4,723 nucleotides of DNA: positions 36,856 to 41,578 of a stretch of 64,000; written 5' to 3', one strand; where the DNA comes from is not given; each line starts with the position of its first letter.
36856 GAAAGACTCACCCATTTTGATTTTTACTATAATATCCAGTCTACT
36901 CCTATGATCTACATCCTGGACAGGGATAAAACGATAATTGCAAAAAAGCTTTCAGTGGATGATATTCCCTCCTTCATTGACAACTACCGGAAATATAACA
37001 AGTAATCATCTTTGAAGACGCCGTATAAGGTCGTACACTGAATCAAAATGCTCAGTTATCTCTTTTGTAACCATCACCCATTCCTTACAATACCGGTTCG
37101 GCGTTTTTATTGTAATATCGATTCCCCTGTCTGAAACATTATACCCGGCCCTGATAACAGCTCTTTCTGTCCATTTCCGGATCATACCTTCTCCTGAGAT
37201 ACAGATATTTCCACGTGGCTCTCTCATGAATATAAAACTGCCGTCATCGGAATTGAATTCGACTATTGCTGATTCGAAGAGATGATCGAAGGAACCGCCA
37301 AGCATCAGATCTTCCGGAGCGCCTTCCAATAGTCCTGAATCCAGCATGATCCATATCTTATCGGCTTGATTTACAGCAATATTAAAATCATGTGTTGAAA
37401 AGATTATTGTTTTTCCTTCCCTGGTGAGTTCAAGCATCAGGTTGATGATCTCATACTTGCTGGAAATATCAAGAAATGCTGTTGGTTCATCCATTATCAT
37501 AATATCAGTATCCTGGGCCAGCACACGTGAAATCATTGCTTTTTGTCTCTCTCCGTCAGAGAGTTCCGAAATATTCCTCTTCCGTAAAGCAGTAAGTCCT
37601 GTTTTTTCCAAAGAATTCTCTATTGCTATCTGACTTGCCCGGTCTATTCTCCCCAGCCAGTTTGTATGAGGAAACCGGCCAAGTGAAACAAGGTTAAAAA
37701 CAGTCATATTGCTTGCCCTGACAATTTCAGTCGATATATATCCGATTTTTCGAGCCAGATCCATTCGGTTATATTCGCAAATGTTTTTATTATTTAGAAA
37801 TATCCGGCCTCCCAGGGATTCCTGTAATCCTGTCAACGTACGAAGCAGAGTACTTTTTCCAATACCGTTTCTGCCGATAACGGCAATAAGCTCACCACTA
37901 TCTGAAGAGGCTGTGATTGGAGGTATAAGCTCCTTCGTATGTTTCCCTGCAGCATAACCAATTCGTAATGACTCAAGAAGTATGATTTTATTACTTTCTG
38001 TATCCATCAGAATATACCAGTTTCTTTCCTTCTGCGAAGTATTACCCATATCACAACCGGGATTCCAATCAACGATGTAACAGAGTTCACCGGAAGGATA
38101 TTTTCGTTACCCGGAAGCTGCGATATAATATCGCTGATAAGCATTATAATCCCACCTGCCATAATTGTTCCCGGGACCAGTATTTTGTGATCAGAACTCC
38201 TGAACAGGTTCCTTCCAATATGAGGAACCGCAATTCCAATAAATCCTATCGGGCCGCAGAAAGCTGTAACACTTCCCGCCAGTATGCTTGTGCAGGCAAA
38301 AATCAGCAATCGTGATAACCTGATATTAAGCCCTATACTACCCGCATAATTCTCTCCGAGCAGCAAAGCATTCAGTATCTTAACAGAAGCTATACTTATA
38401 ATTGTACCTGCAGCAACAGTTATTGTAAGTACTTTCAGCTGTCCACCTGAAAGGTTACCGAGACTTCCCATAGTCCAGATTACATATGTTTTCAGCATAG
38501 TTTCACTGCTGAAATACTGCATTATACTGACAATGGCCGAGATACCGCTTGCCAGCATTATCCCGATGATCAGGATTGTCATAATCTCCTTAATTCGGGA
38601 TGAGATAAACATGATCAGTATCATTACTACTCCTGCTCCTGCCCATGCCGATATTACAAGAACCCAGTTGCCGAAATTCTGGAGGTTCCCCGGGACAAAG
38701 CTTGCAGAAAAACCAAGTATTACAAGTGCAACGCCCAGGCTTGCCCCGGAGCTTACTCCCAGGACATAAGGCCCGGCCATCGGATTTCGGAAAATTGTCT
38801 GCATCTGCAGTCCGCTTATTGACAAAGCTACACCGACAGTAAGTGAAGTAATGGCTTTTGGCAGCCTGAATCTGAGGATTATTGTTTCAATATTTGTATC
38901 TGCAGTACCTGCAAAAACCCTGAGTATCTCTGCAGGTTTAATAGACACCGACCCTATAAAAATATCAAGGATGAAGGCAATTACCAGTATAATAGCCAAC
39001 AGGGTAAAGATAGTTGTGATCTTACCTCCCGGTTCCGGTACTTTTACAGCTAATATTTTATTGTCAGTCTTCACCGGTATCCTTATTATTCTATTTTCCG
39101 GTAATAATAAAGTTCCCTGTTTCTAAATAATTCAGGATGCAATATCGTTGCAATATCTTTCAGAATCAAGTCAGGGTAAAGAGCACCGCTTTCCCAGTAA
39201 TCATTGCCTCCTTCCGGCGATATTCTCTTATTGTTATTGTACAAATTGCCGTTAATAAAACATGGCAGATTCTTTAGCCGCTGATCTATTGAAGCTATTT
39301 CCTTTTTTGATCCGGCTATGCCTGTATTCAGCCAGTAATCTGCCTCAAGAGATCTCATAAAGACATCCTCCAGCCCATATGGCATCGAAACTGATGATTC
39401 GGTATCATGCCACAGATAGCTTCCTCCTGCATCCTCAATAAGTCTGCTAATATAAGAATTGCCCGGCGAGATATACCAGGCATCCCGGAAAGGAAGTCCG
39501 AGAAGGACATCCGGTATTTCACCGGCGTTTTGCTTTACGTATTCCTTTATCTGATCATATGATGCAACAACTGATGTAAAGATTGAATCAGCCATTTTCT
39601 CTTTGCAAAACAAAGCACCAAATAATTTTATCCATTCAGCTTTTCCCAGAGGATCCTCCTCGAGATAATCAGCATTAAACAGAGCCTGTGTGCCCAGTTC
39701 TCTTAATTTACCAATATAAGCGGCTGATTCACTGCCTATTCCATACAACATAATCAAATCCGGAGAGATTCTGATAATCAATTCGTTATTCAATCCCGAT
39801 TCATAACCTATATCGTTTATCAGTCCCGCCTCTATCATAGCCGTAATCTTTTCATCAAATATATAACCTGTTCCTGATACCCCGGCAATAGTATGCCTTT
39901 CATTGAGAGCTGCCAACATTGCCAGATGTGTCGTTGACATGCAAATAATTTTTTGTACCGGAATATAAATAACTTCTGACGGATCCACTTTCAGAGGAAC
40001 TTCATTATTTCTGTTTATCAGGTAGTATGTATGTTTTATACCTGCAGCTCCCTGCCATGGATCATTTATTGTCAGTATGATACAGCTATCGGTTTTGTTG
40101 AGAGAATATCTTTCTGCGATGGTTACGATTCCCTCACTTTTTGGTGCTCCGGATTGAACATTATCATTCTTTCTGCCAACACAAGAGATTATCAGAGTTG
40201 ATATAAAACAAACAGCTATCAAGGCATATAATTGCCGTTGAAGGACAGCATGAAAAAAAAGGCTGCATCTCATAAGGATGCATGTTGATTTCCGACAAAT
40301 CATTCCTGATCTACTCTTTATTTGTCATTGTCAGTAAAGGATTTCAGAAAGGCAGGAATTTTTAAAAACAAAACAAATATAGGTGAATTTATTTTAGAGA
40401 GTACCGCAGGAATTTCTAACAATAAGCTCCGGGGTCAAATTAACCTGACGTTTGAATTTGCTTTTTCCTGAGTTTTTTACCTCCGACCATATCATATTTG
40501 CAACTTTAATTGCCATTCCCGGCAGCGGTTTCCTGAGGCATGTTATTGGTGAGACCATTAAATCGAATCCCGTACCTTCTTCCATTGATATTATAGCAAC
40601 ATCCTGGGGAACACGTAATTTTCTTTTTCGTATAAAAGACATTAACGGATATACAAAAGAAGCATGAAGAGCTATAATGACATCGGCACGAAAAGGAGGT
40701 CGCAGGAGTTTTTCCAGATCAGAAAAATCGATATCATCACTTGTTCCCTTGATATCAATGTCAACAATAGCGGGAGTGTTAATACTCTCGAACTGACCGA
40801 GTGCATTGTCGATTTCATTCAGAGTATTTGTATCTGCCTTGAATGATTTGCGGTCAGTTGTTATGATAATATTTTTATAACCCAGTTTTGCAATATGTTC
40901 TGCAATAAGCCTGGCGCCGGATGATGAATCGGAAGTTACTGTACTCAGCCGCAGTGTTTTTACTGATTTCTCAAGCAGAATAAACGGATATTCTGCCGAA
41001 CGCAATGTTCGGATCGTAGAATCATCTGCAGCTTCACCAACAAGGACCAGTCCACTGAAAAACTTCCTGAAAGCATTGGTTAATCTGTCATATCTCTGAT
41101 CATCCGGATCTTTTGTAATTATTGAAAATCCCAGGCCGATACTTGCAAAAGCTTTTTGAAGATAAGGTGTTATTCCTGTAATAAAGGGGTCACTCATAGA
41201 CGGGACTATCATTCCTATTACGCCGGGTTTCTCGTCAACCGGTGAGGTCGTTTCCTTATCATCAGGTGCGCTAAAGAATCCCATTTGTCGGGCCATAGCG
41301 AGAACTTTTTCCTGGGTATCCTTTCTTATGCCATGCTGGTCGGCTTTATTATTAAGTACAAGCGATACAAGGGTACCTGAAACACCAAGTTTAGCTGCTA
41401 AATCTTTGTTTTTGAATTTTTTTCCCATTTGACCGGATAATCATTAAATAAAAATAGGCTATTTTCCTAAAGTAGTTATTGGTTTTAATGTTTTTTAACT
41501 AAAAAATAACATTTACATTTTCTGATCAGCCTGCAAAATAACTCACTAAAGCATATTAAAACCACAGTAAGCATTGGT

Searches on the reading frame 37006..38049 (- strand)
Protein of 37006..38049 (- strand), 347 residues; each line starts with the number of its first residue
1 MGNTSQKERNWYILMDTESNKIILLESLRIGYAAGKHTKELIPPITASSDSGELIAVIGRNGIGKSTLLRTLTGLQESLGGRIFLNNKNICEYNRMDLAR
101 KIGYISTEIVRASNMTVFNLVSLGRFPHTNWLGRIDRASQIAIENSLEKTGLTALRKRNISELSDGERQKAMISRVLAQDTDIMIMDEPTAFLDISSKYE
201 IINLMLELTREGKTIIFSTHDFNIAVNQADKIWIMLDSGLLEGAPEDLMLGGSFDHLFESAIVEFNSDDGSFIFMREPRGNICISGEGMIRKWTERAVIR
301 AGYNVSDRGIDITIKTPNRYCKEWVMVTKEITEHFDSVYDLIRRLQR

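Call 70: search_protein_families(library=pfam, proteins=[window:37006-38049:-], max_evalue=0.0001)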
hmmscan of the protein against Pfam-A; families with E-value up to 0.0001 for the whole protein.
window:37006-38049:- (347 aa): 3 families
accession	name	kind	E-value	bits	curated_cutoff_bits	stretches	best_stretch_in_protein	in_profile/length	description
PF00005.33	ABC_tran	-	4.8e-27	95.7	25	1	48-191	7-137/137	ABC transporter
PF13304.12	AAA_21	-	1.6e-14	55.1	27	1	149-221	224-299/304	AAA domain, putative AbiEii toxin, Type IV TA system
PF13175.12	AAA_15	-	8.2e-06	26.1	32.1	0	54-73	25-44/374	AAA ATPase domain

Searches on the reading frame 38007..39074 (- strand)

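Call 70: search_protein_families(library=pfam, proteins=[window:38007-39074:-], max_evalue=0.0001)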
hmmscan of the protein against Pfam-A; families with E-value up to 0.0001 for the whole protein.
window:38007-39074:- (355 aa): 1 family
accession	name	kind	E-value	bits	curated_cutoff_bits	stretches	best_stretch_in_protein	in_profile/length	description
PF01032.23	FecCD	-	4.9e-74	249.6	26.5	1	29-347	1-311/311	FecCD transport family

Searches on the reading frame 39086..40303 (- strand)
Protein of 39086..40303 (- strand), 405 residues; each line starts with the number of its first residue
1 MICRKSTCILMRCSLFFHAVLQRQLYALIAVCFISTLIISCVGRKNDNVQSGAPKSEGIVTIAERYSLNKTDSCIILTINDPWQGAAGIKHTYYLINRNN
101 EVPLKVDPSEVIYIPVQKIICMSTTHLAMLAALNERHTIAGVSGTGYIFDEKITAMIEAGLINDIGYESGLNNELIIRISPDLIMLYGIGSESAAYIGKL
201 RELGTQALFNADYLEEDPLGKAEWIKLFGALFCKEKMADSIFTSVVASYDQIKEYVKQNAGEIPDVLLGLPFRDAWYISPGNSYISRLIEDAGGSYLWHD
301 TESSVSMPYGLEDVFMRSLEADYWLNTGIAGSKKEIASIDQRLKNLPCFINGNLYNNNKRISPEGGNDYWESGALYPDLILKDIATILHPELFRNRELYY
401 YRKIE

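Call 70: search_protein_families(library=pfam, proteins=[window:39086-40303:-], max_evalue=0.0001)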
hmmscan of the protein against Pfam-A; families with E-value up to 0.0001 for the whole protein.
window:39086-40303:- (405 aa): 1 family
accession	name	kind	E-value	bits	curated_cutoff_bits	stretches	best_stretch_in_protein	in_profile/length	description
PF01497.23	Peripla_BP_2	-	1.3e-07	31.8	27.5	1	119-347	1-215/235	Periplasmic binding protein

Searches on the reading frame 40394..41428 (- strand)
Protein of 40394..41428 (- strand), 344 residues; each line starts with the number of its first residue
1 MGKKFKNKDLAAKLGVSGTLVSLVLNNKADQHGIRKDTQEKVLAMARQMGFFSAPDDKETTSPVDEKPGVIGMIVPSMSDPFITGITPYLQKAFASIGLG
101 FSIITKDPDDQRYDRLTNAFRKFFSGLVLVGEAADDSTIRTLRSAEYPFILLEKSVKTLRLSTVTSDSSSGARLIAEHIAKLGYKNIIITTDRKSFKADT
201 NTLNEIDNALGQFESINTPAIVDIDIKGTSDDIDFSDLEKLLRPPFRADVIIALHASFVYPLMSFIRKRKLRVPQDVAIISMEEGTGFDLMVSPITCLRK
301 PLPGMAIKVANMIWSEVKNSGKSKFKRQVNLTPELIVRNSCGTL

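Call 70: search_protein_families(library=pfam, proteins=[window:40394-41428:-], max_evalue=0.0001)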
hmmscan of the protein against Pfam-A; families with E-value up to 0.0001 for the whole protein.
window:40394-41428:- (344 aa): 3 families
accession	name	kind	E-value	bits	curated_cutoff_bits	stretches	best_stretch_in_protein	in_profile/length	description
PF13377.12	Peripla_BP_3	-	1.8e-10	41.6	26.5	1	176-341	1-167/167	Periplasmic binding protein-like domain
PF00532.27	Peripla_BP_1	-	7.1e-07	29.4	22.2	1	70-289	3-224/281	Periplasmic binding proteins and sugar binding domain of LacI family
PF00356.27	LacI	-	2.8e-05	24.3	27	1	8-51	3-43/46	Bacterial regulatory proteins, lacI family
